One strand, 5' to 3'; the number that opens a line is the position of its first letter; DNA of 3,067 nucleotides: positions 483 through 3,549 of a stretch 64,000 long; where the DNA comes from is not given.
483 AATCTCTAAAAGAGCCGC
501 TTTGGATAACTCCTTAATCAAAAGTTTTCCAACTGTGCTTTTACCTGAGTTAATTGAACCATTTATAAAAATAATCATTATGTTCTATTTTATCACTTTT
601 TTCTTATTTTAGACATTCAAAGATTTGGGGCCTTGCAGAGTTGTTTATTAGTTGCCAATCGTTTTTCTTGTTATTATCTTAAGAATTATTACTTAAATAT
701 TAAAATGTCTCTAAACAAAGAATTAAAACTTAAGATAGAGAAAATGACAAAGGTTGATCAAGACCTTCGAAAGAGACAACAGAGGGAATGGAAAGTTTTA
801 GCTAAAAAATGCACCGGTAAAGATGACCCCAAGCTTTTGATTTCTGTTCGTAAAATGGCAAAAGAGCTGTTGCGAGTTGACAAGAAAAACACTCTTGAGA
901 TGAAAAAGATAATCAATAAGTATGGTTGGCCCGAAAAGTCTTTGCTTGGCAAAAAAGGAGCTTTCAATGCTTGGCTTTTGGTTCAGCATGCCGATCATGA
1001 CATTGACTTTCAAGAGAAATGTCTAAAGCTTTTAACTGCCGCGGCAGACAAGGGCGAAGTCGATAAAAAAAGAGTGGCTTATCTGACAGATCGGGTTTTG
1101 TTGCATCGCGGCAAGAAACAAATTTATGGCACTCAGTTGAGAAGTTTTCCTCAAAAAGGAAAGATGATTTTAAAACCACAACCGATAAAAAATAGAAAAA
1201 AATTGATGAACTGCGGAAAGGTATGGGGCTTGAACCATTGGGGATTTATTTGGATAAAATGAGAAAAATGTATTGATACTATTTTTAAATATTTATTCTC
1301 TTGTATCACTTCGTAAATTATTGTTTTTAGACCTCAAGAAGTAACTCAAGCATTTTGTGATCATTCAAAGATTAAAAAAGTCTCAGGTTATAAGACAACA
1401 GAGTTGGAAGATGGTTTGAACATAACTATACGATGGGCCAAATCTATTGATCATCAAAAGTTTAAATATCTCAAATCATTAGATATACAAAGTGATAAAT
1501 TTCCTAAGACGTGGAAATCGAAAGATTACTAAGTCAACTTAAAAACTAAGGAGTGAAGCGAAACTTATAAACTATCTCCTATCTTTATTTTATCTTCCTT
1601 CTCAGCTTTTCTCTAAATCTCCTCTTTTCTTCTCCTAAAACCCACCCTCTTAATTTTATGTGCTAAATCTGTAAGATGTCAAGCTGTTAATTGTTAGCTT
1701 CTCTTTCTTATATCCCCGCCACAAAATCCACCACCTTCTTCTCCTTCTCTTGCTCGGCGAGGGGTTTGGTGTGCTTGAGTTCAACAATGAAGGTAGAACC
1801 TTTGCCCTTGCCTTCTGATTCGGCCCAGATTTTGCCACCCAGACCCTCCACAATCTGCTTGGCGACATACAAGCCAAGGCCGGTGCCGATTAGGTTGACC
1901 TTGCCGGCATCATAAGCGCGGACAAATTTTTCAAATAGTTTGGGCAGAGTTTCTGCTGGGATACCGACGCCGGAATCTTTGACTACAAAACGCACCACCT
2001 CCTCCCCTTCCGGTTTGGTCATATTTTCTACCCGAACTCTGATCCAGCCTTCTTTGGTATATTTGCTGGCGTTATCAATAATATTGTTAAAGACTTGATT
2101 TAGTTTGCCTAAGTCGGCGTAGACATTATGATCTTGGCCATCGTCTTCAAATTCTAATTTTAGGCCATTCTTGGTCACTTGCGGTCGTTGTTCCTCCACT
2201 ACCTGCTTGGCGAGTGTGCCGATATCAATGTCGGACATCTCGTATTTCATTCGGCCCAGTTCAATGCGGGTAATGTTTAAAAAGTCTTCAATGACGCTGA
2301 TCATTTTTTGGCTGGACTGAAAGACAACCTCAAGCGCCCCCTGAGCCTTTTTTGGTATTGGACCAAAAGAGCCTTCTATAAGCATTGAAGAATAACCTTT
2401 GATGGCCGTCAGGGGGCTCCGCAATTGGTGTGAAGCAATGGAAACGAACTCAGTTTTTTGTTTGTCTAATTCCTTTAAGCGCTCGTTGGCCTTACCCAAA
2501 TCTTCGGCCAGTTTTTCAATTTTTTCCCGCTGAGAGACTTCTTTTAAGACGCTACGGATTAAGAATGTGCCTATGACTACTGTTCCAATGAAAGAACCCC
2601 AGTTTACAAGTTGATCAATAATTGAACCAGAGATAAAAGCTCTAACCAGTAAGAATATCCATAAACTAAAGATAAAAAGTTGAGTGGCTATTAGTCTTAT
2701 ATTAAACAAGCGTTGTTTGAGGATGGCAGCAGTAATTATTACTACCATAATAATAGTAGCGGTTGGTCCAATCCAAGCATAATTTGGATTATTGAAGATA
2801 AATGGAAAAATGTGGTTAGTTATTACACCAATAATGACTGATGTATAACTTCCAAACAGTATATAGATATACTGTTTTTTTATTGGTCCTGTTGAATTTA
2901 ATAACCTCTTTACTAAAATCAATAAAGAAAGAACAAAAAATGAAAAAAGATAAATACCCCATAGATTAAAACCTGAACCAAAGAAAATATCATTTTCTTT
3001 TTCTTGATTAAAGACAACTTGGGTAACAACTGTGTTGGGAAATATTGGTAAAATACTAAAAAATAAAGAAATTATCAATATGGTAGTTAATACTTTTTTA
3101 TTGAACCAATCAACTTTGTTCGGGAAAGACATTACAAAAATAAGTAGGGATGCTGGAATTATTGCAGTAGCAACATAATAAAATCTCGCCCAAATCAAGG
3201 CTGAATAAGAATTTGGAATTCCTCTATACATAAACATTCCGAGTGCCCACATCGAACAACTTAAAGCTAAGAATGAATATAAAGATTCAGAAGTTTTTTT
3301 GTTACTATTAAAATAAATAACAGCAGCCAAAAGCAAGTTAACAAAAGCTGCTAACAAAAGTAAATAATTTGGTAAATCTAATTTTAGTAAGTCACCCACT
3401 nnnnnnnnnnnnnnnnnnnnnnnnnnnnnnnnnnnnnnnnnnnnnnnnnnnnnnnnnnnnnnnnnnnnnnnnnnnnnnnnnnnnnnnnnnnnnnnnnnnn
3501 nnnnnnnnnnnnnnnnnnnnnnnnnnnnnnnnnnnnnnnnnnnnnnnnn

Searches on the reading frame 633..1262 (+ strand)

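Call 62: search_protein_families(library=pfam, proteins=[window:633-1262:+], max_evalue=0.00001)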
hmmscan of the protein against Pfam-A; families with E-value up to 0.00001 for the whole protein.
window:633-1262:+ (209 aa): 1 family
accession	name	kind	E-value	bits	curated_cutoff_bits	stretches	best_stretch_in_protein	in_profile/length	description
PF20329.3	DUF6624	-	8.8e-22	77.9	27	1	61-171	24-129/173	Family of unknown function (DUF6624)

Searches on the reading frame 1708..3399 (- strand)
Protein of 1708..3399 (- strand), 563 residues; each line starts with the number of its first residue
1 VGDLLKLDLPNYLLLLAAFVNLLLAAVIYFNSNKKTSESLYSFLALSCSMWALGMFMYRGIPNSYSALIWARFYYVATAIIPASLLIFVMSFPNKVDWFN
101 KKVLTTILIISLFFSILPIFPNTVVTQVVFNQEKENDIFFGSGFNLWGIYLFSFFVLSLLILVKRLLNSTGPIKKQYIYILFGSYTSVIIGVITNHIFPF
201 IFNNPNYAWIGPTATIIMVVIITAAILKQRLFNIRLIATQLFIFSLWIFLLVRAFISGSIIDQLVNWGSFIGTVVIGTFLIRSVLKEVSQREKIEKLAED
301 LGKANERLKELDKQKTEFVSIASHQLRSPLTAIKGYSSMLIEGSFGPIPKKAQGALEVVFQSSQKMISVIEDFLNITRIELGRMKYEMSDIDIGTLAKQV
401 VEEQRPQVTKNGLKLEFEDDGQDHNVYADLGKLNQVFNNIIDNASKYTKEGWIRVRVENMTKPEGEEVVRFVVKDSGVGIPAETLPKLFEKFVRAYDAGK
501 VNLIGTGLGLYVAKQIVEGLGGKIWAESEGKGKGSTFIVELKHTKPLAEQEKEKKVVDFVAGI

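Call 3: search_protein_families(library=pfam, proteins=[window:1708-3399:-], max_evalue=0.1)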
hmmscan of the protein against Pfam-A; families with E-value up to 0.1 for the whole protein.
window:1708-3399:- (563 aa): 4 families
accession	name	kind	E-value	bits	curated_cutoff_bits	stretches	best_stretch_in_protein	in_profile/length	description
PF02518.31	HATPase_c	-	1.5e-26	93.5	26.4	1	431-543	4-109/111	Histidine kinase-, DNA gyrase B-, and HSP90-like ATPase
PF16927.11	HisKA_7TM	-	1.1e-19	71.6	28.6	1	13-234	1-222/224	N-terminal 7TM region of histidine kinase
PF00512.31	HisKA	-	4.2e-14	52.8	26.9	1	314-381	1-65/66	His Kinase A (phospho-acceptor) domain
PF04675.19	DNA_ligase_A_N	-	0.083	13.5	24.6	0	387-485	82-169/174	DNA ligase N terminus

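Call 4: search_protein_families(library=ncbifam, proteins=[window:1708-3399:-], max_evalue=0.1)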
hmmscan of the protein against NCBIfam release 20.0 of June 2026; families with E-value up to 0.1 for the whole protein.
window:1708-3399:- (563 aa): 81 families (the best 25 are shown)
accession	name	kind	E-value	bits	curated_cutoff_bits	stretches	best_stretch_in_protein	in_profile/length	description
NF046044.1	PnpS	equivalog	7.9e-50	170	400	1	307-541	162-389/390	two-component system histidine kinase PnpS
NF033092.0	HK_WalK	equivalog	4.9e-48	164.1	725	1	310-541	367-592/594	cell wall metabolism sensor histidine kinase WalK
TIGR02966.1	phoR_proteo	equivalog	2.9e-45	154.8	334.2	1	307-540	106-332/333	phosphate regulon sensor histidine kinase PhoR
TIGR02956.1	TMAO_torS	equivalog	1.6e-44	152.3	676.5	1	292-561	441-700/967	TMAO reductase system sensor histidine kinase/response regulator TorS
NF041880.1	EPS_EpsF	equivalog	8.6e-42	143.2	900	1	300-540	259-490/492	response regulator EpsF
NF008302.0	PRK11091.1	equivalog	2.6e-41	141.7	838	1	303-553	271-515/779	aerobic respiration two-component sensor histidine kinase ArcB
NF033091.0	HK_VanS_ACDEFG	equivalog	3.6e-41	141.2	400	1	290-531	49-284/293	vancomycin resistance histidine kinase VanS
NF038297.2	hybrid_HK_HrmK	equivalog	7.1e-41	140.5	725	1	283-552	203-466/607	hybrid histidine kinase/response regulator HrmK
NF047874.1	MASE3_PAS_HK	subfamily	3.1e-40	138.6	560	1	281-555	368-636/655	MASE3 domain-containing sensor histidine kinase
NF041947.1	LuxQ_Vibrio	equivalog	6.7e-39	133.4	1200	1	303-553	460-706/843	quorum-sensing autoinducer 2 sensor kinase/phosphatase LuxQ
NF045901.1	HisKinLetSLeg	equivalog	2.9e-34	118.2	1650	1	301-555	279-529/906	two-component system sensor histidine kinase LetS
NF008318.0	PRK11107.1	equivalog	2.2e-33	115.4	890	1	295-545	273-520/920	two-component sensor histidine kinase BarA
NF012163.2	BaeS_SmeS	equivalog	1.3e-32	113.4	500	1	274-531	202-447/457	sensor histidine kinase efflux regulator BaeS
NF040691.1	MtrAB_MtrB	equivalog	3e-32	112.3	450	1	294-542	250-491/507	MtrAB system histidine kinase MtrB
NF033093.1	HK_VicK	exception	3.4e-32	111.7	680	1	305-547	200-439/448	cell wall metabolism sensor histidine kinase VicK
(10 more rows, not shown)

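Call 60: search_protein_families(library=padloc, proteins=[window:1708-3399:-], max_evalue=0.001)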
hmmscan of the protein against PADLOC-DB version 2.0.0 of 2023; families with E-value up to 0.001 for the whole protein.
window:1708-3399:- (563 aa): 1 family
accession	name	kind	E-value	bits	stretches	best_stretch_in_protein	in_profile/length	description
PDLC04647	PDC-M43B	-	2.5e-07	28.1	1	413-525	210-316/347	-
